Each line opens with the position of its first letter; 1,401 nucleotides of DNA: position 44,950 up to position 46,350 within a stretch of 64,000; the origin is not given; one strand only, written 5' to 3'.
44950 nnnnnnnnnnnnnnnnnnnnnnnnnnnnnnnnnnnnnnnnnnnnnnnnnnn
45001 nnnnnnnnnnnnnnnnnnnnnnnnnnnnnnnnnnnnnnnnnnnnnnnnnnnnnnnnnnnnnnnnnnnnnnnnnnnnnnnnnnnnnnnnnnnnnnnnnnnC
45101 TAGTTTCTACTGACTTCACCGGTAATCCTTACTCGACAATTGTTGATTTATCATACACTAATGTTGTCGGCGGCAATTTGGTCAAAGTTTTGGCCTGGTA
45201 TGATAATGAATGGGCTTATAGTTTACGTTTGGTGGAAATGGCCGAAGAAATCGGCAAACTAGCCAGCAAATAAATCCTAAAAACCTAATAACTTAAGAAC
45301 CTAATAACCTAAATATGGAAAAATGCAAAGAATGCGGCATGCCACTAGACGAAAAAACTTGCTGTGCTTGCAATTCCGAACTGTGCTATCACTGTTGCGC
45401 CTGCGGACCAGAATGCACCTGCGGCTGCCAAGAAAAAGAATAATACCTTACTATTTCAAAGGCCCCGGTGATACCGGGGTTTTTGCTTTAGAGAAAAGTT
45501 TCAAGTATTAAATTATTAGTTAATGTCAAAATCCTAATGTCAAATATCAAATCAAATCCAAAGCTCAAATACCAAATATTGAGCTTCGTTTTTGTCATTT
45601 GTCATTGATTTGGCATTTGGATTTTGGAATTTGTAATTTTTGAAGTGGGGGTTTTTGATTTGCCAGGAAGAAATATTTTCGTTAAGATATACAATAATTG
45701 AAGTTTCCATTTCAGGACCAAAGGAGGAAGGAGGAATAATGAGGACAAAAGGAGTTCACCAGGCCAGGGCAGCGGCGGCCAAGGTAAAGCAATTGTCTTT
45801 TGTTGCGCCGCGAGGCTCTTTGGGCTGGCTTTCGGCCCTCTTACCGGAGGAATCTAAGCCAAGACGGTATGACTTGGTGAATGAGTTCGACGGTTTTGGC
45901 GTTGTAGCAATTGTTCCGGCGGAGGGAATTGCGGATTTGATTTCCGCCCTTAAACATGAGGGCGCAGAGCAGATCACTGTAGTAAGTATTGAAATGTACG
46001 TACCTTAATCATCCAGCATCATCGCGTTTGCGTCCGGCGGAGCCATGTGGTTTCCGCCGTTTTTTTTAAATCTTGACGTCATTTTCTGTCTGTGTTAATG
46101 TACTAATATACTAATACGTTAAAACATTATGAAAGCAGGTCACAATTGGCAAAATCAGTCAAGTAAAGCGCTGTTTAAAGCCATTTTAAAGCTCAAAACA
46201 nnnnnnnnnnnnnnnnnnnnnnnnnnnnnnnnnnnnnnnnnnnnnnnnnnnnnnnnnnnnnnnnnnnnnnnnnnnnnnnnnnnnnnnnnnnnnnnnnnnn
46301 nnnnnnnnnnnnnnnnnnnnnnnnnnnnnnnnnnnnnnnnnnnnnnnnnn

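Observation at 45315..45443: Unannotated 42-aa ORF with 12 cysteines between gap and a strong terminator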

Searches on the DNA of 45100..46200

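Call 19: search_rna_families(source=window, start=45100, end=46200, threshold=evalue, max_evalue=1)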
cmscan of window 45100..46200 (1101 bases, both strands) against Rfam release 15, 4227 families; matches with E-value up to 1: 3.
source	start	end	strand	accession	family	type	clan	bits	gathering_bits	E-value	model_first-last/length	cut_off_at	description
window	45519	45630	+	RF04211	MIR5185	Gene; miRNA;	-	22.9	101.7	0.1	1-111/111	no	MIR5185 microRNA precursor family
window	45426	45465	+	RF01298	snoU25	Gene; snRNA; snoRNA; CD-box;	-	20.2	50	0.24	1-69/69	no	Small nucleolar RNA U25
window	45993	46068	+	RF02676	Esr41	Gene; sRNA;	-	20.1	102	0.44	1-74/74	no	Enterohemorrhagic E. coli sRNA 41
